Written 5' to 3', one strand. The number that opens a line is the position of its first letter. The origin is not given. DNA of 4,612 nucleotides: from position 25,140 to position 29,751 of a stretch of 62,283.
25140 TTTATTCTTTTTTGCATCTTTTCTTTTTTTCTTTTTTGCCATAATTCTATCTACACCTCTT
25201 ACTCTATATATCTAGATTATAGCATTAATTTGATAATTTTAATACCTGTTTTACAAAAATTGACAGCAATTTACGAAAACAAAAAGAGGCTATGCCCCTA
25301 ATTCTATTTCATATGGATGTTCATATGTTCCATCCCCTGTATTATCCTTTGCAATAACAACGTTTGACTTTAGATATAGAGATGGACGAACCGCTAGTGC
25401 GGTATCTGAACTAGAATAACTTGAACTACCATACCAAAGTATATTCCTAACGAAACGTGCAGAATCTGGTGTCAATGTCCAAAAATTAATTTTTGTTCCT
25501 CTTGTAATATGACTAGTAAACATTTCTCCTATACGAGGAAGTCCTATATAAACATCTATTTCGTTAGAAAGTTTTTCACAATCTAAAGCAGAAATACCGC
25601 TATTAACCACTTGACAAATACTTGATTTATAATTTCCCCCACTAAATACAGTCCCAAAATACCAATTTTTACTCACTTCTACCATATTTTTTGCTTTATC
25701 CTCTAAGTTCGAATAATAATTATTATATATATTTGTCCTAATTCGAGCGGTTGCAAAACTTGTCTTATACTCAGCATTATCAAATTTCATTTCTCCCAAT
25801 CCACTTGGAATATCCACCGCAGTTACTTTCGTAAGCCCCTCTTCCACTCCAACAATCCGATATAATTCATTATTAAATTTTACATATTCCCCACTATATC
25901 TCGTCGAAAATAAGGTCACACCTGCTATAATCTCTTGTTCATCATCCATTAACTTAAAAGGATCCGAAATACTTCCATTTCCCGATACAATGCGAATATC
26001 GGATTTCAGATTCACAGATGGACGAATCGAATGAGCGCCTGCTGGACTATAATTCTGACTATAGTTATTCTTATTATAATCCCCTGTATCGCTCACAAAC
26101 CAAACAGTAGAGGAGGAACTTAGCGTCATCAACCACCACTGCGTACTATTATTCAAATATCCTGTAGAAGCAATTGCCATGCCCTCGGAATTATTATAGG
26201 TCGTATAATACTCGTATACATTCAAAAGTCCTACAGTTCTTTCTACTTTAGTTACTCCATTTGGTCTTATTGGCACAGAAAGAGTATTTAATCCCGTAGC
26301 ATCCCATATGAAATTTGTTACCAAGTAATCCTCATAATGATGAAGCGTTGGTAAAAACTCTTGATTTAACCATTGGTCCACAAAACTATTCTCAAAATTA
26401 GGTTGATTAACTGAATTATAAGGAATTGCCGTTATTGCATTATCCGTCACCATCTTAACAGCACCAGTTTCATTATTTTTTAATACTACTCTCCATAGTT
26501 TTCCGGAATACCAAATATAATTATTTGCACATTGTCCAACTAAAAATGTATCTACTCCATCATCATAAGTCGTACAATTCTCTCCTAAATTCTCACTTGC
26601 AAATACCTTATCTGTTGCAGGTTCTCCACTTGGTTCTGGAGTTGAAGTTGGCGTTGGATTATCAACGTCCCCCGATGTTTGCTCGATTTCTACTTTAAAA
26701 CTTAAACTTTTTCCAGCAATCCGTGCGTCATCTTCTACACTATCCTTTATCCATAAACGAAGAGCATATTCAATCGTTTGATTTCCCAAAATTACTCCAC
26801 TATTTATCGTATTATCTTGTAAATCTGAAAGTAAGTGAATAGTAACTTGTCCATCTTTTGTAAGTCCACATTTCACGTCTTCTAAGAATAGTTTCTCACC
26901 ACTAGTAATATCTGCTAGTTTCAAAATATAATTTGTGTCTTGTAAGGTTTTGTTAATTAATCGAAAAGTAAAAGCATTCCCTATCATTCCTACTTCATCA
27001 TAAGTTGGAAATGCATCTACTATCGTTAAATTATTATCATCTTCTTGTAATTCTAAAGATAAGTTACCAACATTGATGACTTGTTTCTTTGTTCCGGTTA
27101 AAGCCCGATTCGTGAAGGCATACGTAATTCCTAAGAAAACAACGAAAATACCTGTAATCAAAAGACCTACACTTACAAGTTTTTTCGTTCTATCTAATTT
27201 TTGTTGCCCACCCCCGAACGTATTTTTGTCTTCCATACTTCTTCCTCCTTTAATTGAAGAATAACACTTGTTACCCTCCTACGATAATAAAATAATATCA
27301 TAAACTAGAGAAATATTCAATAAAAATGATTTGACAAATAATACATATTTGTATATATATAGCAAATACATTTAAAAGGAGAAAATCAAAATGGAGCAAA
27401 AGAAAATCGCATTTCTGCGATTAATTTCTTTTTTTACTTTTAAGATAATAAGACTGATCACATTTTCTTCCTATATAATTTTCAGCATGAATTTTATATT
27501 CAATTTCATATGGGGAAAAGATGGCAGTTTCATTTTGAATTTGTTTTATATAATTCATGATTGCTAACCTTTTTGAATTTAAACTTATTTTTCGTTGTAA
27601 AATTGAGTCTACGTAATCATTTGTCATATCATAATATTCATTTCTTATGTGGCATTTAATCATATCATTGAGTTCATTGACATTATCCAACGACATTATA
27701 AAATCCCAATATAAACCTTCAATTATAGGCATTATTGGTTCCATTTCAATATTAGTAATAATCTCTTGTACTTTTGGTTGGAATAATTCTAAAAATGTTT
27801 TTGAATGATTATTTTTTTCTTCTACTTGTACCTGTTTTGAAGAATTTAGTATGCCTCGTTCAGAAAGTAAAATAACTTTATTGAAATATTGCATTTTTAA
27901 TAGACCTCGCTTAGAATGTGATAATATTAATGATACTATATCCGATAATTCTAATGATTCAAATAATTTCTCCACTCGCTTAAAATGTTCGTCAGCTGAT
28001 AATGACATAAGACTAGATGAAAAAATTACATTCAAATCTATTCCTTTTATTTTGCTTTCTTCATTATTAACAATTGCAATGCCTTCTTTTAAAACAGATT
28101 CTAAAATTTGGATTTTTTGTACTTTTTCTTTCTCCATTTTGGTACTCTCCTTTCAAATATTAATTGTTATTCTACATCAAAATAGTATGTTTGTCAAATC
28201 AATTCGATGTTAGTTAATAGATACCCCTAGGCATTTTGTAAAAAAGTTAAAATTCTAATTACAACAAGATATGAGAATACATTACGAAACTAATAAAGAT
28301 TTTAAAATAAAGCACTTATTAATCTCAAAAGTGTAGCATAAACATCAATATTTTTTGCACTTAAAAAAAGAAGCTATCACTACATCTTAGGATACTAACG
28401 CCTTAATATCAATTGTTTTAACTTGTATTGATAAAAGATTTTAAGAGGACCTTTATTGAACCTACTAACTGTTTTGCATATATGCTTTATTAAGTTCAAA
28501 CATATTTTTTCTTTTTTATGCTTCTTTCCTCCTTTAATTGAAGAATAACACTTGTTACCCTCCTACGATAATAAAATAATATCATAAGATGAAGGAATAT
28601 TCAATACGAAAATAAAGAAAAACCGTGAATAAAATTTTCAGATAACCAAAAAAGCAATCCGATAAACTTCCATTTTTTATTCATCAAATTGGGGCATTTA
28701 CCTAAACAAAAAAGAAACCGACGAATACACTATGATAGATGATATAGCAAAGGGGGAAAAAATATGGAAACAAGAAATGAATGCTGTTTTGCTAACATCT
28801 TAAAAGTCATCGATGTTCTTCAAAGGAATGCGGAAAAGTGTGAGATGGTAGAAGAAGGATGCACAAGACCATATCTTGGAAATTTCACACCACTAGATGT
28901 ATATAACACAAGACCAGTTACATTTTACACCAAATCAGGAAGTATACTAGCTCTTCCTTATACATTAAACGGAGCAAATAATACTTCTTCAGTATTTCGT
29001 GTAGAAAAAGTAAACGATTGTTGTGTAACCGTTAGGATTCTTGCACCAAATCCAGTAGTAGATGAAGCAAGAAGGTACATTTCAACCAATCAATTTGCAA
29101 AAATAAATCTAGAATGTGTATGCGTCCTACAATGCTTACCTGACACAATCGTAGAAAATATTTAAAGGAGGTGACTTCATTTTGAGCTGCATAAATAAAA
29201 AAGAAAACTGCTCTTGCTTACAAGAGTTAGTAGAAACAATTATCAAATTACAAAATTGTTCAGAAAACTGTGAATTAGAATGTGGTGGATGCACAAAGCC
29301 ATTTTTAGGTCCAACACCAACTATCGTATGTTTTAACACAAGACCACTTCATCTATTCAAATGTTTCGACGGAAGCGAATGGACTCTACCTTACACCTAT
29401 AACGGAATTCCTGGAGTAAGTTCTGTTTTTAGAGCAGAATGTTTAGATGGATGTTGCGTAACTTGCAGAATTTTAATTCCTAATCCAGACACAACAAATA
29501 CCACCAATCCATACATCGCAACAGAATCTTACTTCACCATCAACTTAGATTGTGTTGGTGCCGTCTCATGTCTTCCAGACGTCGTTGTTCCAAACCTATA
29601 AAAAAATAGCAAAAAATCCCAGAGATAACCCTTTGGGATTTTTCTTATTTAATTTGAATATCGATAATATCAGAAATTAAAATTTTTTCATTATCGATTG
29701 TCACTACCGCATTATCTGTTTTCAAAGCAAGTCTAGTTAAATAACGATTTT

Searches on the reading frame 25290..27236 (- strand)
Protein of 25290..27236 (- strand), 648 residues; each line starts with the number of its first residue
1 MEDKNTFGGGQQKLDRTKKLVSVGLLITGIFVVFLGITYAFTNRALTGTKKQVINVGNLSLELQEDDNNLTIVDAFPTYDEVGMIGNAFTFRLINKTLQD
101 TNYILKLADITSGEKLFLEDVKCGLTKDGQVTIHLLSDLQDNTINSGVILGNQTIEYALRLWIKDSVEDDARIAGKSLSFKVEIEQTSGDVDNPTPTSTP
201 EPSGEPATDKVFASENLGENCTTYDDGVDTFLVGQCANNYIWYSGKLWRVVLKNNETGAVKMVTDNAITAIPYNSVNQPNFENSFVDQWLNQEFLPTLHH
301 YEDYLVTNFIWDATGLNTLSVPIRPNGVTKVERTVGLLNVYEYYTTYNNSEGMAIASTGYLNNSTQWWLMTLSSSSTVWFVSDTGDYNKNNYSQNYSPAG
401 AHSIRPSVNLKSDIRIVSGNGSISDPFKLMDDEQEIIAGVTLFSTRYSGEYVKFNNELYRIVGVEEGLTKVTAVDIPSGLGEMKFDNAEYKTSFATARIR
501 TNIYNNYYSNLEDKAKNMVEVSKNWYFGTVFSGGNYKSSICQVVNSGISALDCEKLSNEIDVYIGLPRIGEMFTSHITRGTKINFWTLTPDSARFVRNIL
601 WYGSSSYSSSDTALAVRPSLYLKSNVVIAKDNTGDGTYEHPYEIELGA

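Call 6: search_protein_families(library=pfam, proteins=[window:25290-27236:-], max_evalue=0.01)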
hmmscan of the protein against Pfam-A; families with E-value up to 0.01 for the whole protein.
window:25290-27236:- (648 aa): 2 families
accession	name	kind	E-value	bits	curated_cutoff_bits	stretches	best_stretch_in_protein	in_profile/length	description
PF19789.6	DUF6273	-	1.7e-07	31.7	23.5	1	269-412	20-172/172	Domain of unknown function (DUF6273)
PF11614.14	FixG_C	-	0.0077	16.8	25.6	0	81-111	27-57/119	IG-like fold at C-terminal of FixG, putative oxidoreductase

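Call 34: search_protein_families(library=ncbifam, proteins=[window:25290-27236:-], max_evalue=0.01)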
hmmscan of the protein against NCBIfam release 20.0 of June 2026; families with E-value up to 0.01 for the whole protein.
window:25290-27236:- (648 aa): 0 families

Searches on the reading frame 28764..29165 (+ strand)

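Call 47: search_protein_families(library=pfam, proteins=[window:28764-29165:+], max_evalue=0.0001)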
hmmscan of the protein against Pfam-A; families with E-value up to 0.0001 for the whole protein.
window:28764-29165:+ (133 aa): 1 family
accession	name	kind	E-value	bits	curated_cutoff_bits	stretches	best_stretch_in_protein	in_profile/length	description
PF10612.14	Spore-coat_CotZ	-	2.6e-13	50.8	24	1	5-125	9-157/159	Spore coat protein Z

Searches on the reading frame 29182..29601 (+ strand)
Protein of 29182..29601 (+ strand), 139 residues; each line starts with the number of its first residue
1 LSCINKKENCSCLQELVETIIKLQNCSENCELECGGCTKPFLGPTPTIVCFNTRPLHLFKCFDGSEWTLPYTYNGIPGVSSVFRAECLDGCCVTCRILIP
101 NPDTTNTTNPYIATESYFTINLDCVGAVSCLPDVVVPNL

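Call 47: search_protein_families(library=pfam, proteins=[window:29182-29601:+], max_evalue=0.0001)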
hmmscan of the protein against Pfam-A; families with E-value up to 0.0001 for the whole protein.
window:29182-29601:+ (139 aa): 1 family
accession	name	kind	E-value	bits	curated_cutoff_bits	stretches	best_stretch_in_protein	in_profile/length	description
PF10612.14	Spore-coat_CotZ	-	1.7e-09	38.5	24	1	1-106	1-112/159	Spore coat protein Z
